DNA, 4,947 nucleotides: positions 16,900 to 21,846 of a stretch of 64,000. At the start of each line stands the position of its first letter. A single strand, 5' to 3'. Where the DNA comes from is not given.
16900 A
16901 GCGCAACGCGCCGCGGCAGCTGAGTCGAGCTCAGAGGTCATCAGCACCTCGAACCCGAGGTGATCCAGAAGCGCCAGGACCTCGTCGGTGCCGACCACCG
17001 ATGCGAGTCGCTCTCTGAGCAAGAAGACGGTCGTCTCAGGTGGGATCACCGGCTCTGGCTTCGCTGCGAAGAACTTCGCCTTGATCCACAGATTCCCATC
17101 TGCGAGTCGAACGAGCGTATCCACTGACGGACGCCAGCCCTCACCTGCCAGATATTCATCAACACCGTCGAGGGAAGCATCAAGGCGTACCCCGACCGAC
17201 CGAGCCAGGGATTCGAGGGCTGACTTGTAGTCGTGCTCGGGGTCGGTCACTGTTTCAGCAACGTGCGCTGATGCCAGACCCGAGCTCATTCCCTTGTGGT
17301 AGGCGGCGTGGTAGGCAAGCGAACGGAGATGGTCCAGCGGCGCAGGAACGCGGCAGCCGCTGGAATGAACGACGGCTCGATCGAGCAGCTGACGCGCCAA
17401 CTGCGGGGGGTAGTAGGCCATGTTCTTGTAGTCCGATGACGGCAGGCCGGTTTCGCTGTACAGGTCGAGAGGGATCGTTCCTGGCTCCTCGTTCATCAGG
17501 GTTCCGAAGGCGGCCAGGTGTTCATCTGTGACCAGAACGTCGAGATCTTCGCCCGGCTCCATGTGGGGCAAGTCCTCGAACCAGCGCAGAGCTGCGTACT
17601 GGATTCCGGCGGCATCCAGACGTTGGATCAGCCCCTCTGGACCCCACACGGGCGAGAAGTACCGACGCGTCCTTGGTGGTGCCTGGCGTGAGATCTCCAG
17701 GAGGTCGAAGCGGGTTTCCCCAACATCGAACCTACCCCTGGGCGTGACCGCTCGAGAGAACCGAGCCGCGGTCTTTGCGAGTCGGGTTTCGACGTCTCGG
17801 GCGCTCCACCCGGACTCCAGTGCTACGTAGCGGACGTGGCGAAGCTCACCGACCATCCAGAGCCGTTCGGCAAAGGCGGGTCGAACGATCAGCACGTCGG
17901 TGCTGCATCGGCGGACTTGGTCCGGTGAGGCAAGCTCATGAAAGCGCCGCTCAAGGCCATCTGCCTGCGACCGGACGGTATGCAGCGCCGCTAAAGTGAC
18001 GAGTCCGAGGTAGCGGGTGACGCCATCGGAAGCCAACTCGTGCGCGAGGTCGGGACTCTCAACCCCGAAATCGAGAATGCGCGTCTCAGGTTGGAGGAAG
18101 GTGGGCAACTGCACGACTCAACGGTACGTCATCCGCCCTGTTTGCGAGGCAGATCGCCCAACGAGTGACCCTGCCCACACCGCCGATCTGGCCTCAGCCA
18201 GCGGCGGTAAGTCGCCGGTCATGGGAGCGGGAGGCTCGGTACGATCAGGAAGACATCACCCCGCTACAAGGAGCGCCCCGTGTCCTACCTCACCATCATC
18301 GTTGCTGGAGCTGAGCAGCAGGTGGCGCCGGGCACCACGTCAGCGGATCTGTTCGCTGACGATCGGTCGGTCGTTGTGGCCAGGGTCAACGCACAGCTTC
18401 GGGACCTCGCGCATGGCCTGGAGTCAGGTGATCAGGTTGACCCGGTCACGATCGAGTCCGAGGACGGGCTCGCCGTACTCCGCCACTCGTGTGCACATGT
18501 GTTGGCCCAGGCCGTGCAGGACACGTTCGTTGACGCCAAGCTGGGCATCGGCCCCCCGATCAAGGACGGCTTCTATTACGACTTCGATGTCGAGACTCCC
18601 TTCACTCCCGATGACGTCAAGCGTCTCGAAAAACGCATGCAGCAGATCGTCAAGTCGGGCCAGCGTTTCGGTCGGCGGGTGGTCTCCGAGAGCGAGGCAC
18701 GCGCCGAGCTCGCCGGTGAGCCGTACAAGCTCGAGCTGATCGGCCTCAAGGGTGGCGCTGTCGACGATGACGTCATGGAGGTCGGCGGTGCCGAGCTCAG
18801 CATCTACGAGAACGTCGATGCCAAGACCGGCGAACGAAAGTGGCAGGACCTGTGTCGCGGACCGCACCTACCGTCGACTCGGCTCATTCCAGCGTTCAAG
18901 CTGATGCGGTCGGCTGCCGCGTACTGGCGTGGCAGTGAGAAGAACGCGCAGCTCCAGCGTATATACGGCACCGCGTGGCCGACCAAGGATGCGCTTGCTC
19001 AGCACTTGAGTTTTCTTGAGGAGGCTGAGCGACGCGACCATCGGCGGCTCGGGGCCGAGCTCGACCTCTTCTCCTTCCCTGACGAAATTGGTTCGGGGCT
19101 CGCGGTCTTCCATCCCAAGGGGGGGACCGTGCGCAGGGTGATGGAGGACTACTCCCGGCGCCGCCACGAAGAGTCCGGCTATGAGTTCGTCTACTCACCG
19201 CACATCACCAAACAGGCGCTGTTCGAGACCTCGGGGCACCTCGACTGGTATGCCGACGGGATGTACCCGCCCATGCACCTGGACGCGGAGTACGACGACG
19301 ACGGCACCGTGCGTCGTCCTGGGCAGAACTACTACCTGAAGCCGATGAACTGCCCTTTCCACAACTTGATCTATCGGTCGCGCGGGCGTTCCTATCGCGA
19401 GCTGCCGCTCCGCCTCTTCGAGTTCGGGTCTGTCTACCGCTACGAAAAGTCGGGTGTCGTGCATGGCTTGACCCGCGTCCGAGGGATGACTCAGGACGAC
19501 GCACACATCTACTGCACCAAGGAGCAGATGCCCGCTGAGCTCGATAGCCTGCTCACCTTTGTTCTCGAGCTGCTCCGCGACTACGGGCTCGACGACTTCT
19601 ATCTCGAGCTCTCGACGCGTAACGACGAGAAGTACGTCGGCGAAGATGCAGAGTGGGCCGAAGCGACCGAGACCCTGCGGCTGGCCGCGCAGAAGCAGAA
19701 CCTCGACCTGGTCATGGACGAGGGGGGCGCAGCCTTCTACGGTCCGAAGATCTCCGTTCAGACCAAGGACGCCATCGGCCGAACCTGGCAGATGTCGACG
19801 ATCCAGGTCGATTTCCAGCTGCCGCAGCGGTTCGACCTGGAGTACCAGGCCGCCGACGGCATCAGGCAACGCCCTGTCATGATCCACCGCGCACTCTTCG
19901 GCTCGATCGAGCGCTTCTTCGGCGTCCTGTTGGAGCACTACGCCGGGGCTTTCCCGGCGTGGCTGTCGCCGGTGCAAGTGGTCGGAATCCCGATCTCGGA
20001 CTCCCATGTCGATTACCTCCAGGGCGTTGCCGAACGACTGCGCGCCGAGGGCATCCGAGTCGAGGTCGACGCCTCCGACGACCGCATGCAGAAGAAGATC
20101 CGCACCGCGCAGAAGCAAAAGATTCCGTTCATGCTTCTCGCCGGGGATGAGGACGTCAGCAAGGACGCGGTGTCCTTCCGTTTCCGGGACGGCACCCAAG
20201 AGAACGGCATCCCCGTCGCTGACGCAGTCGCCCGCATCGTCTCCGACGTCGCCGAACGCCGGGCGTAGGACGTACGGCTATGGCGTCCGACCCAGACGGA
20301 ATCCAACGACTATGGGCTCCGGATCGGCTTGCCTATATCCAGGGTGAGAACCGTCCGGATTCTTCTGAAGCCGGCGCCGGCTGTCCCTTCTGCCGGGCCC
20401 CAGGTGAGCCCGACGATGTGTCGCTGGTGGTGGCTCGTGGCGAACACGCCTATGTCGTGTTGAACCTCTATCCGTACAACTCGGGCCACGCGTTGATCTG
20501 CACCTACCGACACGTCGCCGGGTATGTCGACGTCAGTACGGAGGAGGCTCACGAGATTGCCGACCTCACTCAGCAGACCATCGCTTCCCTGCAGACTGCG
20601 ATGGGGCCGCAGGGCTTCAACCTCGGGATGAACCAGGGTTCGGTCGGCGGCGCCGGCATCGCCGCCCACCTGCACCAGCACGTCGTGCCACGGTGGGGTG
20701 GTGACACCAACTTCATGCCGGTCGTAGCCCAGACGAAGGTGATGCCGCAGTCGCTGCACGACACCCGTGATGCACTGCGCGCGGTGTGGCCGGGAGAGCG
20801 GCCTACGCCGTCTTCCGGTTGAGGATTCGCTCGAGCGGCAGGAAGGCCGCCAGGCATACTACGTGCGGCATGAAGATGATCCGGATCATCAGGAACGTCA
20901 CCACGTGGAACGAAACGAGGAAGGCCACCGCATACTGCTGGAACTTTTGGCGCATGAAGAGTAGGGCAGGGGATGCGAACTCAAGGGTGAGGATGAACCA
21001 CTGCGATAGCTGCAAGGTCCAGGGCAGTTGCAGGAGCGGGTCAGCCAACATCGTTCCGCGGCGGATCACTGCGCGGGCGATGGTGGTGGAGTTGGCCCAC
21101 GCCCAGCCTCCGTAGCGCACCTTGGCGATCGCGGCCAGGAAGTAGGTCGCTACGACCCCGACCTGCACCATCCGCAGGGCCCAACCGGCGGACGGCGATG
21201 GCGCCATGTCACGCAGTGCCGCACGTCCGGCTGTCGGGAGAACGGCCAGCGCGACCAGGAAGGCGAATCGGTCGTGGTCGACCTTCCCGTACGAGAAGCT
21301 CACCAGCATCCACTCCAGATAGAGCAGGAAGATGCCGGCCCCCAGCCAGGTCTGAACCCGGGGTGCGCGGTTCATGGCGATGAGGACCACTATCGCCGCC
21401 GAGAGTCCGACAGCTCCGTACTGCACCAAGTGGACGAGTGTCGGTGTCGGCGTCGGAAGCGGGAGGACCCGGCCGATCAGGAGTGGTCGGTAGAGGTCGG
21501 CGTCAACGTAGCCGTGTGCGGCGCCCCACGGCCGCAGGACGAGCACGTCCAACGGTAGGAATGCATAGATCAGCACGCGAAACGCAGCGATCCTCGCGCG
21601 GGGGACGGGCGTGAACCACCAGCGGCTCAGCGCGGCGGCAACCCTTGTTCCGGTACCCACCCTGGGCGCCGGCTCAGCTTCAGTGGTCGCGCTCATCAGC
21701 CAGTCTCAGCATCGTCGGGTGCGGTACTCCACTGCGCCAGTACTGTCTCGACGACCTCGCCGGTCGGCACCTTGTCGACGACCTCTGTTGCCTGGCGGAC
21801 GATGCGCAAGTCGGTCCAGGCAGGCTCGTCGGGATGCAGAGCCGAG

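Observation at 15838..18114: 758-aa multidomain protein with C-terminal APH/choline-kinase-like catalytic core inside the glycan locus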

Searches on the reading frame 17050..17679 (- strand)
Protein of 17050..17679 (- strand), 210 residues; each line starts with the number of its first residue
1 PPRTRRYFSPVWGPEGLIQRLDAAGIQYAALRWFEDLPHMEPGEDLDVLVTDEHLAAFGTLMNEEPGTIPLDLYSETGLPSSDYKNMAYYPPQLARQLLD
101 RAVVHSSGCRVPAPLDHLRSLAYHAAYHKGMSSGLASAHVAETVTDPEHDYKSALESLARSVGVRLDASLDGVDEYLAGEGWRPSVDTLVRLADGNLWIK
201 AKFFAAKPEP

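Call 36: search_solved_structures(query=A4, max_evalue=10, show_alignments=3)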
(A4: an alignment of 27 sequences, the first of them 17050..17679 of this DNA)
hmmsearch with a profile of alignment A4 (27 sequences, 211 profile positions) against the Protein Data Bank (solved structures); distinct sequences matched with E-value up to 10: 4.
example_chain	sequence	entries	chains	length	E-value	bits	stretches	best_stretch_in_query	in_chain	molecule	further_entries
8qks_A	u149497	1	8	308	0.52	13.2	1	82-134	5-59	Reticulocyte-binding protein-like protein 5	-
9e5c_6t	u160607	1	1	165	0.74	12.7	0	165-196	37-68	Centrin, putative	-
8qkr_A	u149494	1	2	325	2.9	10.8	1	82-134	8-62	Reticulocyte-binding protein-like protein 5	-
8pwu_A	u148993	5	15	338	5.5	9.8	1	82-134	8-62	Reticulocyte-binding protein homolog 5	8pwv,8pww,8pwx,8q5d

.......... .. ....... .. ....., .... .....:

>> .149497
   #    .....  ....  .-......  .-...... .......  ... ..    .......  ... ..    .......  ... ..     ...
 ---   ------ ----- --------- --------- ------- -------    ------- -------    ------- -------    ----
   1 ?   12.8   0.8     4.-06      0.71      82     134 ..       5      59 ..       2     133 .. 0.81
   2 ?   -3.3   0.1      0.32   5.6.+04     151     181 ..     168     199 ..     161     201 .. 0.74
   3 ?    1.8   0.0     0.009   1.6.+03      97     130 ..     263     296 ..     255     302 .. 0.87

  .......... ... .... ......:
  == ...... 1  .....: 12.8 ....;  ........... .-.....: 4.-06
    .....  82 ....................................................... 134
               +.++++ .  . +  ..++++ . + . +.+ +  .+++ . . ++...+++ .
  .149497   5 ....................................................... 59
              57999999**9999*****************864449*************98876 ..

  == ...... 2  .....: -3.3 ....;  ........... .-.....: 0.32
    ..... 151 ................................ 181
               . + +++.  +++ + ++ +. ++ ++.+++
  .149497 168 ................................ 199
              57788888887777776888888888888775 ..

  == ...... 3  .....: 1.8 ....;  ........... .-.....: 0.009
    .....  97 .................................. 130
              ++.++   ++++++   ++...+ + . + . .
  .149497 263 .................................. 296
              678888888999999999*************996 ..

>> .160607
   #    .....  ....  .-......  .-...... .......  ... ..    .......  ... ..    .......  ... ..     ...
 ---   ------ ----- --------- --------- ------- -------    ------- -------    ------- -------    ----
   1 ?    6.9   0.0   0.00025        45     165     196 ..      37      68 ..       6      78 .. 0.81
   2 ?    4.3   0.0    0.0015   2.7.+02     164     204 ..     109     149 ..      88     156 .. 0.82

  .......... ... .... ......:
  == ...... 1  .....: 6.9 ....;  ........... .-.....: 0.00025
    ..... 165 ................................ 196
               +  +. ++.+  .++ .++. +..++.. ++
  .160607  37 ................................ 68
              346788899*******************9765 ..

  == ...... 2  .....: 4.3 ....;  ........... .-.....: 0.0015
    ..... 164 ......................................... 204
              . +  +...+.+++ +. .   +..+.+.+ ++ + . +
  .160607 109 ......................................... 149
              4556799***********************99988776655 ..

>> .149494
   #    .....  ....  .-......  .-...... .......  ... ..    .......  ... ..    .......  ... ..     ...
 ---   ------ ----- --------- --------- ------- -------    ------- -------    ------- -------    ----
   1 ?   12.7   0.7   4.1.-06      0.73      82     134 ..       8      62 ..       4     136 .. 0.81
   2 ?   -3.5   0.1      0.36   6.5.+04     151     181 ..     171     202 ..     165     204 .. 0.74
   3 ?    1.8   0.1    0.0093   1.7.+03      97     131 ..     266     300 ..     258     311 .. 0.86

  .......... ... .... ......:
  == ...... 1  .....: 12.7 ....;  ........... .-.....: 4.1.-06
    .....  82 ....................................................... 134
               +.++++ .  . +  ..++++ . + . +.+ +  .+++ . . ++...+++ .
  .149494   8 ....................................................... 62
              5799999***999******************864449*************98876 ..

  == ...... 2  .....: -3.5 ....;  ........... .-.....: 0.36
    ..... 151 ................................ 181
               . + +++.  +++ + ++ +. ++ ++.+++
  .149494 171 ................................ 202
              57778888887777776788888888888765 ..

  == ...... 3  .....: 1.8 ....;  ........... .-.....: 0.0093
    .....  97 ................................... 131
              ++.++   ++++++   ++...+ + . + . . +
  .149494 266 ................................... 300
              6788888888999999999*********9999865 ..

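Call 38: search_protein_families(library=pfam, alignment_id=A4, max_evalue=10)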
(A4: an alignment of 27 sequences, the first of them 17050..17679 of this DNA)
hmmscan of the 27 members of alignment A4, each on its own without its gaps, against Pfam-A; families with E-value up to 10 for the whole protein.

A. member 1, window:17050-17679:- (210 aa): 2 families
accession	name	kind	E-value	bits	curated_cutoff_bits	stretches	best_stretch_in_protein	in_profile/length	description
PF14907.12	NTP_transf_5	-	0.15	12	31.2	0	92-132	158-197/249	Uncharacterised nucleotidyltransferase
PF11730.13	DUF3297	-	0.18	12.2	27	1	146-182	7-43/71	Protein of unknown function (DUF3297)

B. families by the number of members that match (of 27 scanned): 9 families
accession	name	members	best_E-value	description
PF14907.12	NTP_transf_5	25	0.00088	Uncharacterised nucleotidyltransferase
PF09413.15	DUF2007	2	0.0094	Putative prokaryotic signal transducing protein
PF20952.2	Flu_PB2_7th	1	0.082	Influenza RNA polymerase PB2 C-terminal domain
PF24278.2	HVO_0513_N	1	0.1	HVO_0513, N-terminal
PF08931.15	Caudo_bapla_RBP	1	0.12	Lactophage receptor-binding protein C-terminal head domain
PF11730.13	DUF3297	1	0.18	Protein of unknown function (DUF3297)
PF25740.1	BNLF2a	1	0.21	EBV TAP inhibitor BNLF2a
PF20068.4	Amphi-Trp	1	0.28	Amphi-Trp domain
PF14760.11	Rnk_N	1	1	Rnk N-terminus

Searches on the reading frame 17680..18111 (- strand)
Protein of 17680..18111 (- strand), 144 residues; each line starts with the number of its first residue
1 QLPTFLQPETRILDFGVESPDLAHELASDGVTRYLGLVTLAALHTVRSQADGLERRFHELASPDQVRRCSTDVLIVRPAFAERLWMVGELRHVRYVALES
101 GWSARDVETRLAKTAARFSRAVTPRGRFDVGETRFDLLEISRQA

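Call 53: search_solved_structures(query=A6, max_evalue=10, show_alignments=1)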
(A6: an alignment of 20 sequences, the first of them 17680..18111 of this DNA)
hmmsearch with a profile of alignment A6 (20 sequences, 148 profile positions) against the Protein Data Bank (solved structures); distinct sequences matched with E-value up to 10: 0.

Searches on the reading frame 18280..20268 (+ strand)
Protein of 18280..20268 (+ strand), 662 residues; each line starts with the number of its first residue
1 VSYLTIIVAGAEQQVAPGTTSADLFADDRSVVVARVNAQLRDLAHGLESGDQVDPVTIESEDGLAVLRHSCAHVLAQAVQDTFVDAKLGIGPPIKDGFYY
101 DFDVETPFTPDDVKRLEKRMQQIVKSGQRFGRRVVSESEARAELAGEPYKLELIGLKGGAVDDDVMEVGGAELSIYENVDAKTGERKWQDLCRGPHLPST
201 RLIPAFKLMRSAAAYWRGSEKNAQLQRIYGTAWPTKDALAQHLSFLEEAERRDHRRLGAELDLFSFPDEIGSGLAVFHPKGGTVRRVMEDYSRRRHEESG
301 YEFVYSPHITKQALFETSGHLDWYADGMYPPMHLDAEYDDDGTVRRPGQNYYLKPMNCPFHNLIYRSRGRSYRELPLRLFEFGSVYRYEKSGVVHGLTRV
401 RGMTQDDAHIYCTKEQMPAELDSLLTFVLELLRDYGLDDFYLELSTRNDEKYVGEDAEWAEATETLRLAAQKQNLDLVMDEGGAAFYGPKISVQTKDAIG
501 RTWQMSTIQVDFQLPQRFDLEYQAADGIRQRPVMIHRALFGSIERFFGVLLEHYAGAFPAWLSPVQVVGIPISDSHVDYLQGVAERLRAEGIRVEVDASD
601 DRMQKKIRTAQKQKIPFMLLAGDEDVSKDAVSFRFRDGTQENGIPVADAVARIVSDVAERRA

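Call 5: search_protein_families(library=pfam, proteins=[window:18280-20268:+], max_evalue=0.01)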
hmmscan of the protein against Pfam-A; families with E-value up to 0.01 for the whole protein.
window:18280-20268:+ (662 aa): 3 families
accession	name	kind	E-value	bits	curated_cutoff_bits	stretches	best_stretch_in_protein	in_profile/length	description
PF00587.30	tRNA-synt_2b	-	3.2e-42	145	29.3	1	347-554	6-179/179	tRNA synthetase class II core domain (G, H, P, S and T)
PF03129.25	HGTP_anticodon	-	7.5e-23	80.9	21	1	566-654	1-92/94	Anticodon binding domain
PF07973.19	tRNA_SAD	-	7.8e-13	48.6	24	1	188-229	10-44/44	Threonyl and Alanyl tRNA synthetase second additional domain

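Call 6: search_protein_families(library=ncbifam, proteins=[window:18280-20268:+], max_evalue=0.01)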
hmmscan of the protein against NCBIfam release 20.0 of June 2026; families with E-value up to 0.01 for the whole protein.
window:18280-20268:+ (662 aa): 13 families
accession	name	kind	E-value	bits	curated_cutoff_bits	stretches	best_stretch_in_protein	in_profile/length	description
TIGR00418.1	thrS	equivalog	2.2e-195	650.8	383.65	1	68-656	1-564/565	threonine--tRNA ligase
NF003068.0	PRK03991.1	equivalog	2.5e-52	178.1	484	1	250-657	195-592/613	threonine--tRNA ligase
TIGR00442.1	hisS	equivalog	3.7e-18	65.7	286.75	2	562-635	322-395/406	histidine--tRNA ligase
NF011500.0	PRK14938.1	equivalog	3.9e-16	59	362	1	557-654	267-364/387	Ser-tRNA(Thr) hydrolase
TIGR00408.1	proS_fam_I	equivalog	4.8e-15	55.4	437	2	500-654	216-378/475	proline--tRNA ligase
NF008979.1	PRK12325.1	exception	2e-08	33.6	550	1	271-412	36-164/437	proline--tRNA ligase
NF006625.0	PRK09194.1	equivalog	2.3e-08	33.4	558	1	269-414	34-166/559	proline--tRNA ligase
NF009085.0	PRK12420.1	equivalog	7.9e-08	32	540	1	566-646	340-419/426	histidine--tRNA ligase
TIGR00389.1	glyS_dimeric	equivalog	1.8e-07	30.1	243.3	1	558-652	465-560/565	glycine--tRNA ligase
NF003211.1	PRK04173.1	equivalog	3.2e-07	29.6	312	0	558-648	358-449/454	glycine--tRNA ligase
TIGR00409.1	proS_fam_II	equivalog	2.4e-05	23.4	306.7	0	270-437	35-190/568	proline--tRNA ligase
TIGR02367.1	PylS_Cterm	equivalog_domain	0.00094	18.6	178.15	1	346-443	75-165/242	pyrrolysine--tRNA(Pyl) ligase large subunit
NF040865.1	a_tRNA_ed_AlaXM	equivalog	0.0065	16.2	300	0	27-143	50-170/234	alanyl-tRNA editing protein AlaXM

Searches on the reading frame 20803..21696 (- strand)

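Call 5: search_protein_families(library=pfam, proteins=[window:20803-21696:-], max_evalue=0.01)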
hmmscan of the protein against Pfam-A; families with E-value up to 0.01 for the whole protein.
window:20803-21696:- (297 aa): 1 family
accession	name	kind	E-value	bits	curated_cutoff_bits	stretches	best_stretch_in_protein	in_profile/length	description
PF05090.19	HTTM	-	3.7e-07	30.4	27.7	1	28-284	1-251/259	HTTM domain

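Call 6: search_protein_families(library=ncbifam, proteins=[window:20803-21696:-], max_evalue=0.01)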
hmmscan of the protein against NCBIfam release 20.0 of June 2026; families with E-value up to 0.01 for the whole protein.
window:20803-21696:- (297 aa): 0 families
